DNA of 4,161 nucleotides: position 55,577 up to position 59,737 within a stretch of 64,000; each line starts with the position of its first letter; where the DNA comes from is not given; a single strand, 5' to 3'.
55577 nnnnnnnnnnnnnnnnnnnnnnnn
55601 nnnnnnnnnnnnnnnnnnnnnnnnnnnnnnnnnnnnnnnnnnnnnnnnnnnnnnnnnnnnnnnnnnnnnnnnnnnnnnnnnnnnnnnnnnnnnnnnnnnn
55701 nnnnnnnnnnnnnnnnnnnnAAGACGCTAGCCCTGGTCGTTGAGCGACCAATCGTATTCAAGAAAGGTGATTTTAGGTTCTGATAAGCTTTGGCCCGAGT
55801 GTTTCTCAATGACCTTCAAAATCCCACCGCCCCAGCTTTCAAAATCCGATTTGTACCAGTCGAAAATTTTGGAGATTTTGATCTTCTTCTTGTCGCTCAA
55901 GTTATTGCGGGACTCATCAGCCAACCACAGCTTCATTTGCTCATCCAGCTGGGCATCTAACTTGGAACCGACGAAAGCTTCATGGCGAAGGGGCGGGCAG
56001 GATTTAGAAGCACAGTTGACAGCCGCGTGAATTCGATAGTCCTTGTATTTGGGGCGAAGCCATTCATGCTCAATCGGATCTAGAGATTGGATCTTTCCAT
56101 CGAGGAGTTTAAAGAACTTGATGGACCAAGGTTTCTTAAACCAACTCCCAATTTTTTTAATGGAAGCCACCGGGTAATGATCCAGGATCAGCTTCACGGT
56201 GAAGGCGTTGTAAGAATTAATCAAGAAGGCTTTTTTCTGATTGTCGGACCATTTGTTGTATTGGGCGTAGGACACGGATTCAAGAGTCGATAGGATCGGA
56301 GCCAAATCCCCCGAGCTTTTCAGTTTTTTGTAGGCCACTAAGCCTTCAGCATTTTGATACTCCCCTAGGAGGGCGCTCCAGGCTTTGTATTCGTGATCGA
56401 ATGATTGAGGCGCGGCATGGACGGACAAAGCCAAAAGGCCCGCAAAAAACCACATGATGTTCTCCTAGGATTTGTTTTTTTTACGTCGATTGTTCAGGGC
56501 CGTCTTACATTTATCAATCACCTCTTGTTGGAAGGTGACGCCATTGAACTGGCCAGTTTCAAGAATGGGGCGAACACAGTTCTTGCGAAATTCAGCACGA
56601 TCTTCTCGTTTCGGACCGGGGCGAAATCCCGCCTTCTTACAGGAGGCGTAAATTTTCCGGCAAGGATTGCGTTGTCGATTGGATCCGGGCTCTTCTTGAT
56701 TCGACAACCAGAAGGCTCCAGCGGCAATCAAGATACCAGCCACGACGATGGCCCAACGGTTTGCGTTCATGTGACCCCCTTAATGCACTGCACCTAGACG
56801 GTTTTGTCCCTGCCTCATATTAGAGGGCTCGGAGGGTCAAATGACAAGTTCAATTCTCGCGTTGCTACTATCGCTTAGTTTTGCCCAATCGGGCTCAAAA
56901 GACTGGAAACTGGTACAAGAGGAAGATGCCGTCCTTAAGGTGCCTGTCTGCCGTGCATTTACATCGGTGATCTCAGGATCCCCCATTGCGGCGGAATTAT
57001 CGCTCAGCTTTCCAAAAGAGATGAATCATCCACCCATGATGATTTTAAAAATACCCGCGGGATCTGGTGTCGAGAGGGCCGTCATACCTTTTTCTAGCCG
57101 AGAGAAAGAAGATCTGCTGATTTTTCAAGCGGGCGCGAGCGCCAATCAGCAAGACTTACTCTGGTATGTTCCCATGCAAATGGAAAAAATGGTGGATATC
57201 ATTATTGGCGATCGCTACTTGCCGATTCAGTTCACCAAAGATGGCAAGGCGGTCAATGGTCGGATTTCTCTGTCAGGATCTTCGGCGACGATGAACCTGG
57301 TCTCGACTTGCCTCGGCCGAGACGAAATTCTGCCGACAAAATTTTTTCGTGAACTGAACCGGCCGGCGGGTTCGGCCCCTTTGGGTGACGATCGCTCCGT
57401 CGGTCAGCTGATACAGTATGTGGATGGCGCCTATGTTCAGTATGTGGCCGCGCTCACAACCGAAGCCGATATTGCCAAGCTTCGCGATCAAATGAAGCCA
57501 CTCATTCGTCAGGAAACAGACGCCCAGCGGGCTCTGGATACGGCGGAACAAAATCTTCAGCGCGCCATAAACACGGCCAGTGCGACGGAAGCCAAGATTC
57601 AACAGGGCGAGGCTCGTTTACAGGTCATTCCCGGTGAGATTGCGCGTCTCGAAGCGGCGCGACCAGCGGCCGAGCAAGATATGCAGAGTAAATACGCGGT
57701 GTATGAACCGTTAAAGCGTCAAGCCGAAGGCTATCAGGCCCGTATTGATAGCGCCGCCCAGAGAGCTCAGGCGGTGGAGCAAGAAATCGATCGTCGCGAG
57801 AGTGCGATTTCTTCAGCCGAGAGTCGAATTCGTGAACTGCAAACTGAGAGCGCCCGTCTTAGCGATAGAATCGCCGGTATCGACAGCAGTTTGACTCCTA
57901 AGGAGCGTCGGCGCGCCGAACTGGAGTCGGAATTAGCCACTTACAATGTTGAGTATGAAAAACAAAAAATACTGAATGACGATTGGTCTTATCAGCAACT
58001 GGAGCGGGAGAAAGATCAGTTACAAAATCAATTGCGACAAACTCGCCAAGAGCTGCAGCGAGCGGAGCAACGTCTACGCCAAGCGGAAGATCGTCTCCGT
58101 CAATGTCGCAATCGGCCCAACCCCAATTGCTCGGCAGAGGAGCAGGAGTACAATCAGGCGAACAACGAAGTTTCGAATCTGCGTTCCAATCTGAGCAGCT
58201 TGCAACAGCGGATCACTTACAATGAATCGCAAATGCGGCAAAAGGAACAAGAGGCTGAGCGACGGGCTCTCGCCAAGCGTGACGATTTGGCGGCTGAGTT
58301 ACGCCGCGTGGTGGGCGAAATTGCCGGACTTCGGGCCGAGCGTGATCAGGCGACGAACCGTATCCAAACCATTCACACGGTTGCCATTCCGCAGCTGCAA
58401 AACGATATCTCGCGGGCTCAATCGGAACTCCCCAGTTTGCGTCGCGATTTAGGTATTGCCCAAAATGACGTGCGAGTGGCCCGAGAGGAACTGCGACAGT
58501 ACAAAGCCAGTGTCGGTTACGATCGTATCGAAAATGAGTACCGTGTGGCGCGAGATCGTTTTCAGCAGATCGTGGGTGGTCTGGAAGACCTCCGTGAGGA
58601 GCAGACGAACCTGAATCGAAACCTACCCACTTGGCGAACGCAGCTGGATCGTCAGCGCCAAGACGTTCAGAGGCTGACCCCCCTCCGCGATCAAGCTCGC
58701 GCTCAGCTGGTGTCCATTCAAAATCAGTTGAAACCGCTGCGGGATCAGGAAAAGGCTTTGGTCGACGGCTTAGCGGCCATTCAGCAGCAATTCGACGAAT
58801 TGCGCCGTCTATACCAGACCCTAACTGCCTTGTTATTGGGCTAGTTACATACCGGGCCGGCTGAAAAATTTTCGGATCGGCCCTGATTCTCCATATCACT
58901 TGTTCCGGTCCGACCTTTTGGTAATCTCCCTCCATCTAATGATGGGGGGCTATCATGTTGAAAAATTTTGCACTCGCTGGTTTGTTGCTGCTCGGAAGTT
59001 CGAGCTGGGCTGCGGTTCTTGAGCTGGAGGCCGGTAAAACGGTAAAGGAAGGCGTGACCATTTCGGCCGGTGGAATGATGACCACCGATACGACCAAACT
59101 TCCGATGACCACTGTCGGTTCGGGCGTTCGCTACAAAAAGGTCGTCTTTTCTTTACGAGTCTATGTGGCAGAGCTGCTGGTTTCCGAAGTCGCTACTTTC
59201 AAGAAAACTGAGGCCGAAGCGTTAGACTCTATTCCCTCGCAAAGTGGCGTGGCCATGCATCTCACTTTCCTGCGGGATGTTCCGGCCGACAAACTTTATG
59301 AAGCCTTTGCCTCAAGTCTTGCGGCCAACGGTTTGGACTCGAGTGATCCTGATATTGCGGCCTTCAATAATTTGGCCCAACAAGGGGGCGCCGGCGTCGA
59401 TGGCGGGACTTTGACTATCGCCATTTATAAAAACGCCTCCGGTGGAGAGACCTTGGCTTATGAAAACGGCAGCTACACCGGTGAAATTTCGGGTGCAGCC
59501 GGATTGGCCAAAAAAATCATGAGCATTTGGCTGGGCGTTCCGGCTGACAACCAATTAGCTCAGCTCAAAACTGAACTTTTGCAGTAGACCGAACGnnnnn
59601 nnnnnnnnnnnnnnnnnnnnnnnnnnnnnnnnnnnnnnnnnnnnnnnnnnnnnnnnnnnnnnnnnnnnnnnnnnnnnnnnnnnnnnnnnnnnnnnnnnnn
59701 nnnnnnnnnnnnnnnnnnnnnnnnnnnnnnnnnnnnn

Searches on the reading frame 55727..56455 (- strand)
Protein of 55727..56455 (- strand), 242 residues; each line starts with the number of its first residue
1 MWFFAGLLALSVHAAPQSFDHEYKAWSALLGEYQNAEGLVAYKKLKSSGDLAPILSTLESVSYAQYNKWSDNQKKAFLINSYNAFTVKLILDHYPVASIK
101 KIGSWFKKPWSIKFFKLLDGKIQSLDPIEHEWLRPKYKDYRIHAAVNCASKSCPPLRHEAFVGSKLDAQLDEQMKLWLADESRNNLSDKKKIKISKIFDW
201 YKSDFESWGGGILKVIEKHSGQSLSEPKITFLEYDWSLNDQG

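Call 60: search_protein_families(library=pfam, proteins=[window:55727-56455:-], max_evalue=0.001)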
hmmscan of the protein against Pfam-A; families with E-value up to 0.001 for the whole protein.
window:55727-56455:- (242 aa): 1 family
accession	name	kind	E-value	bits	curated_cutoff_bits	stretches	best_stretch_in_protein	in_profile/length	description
PF04784.19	DUF547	-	8e-22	78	27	1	67-177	2-124/125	Protein of unknown function, DUF547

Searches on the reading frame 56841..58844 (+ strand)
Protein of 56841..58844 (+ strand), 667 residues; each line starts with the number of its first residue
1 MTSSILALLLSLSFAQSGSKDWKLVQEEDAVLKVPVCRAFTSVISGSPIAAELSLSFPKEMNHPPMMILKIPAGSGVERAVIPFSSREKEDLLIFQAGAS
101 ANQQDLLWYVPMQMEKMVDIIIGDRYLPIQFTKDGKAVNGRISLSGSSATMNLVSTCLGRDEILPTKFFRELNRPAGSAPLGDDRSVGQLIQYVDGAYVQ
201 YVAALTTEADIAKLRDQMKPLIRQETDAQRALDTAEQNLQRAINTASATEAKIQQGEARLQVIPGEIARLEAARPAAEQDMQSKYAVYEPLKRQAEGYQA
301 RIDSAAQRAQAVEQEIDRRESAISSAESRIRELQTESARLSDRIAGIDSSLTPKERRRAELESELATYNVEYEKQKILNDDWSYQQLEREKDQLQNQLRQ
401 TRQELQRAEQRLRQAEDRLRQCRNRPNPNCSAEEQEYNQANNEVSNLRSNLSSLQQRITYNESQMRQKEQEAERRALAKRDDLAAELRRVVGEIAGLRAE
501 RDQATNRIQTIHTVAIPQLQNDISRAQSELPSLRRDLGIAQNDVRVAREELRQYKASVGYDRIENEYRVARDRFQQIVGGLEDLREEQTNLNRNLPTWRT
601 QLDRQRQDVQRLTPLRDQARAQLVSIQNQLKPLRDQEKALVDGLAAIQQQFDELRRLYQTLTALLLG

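Call 17: search_protein_families(library=ncbifam, proteins=[window:56841-58844:+], max_evalue=0.00001)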
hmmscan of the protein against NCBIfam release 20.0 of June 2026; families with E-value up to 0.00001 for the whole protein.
window:56841-58844:+ (667 aa): 7 families
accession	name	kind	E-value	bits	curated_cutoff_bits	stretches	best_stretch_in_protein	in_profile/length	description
TIGR02168.1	SMC_prok_B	equivalog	3.1e-19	68.3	567.35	2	433-659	705-927/1181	chromosome segregation protein SMC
TIGR02169.1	SMC_prok_A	equivalog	1e-16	59.9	729.4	2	207-423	286-497/1165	chromosome segregation protein SMC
NF045487.1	ASRP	equivalog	2.5e-13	49.5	300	1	335-528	310-489/593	archaea-specific SMC-related protein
TIGR04523.1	Mplasa_alph_rch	subfamily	1.2e-10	40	270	2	284-554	122-382/745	helix-rich protein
NF003034.1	PRK03918.1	equivalog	9.9e-10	37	700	1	227-510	169-430/878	DNA double-strand break repair ATPase Rad50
NF002572.0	PRK02224.1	equivalog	3.5e-08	32.2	1087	0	207-368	256-417/888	DNA double-strand break repair ATPase Rad50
NF033930.1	pneumo_PspA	exception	4.2e-06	25.8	850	0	213-350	108-235/659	pneumococcal surface protein A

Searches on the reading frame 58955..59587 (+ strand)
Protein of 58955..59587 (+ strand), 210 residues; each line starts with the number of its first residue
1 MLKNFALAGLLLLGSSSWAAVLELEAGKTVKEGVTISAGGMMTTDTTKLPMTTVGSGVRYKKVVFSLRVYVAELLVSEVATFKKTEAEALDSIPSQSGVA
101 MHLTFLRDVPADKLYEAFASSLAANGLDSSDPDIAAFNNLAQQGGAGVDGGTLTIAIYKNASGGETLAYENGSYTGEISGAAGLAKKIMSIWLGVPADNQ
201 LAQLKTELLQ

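Call 60: search_protein_families(library=pfam, proteins=[window:58955-59587:+], max_evalue=0.001)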
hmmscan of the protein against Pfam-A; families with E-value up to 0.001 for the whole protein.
window:58955-59587:+ (210 aa): 1 family
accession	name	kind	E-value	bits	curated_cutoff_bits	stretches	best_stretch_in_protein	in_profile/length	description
PF16036.10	Chalcone_3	-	2.1e-11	44.7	27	1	54-209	23-164/165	Chalcone isomerase-like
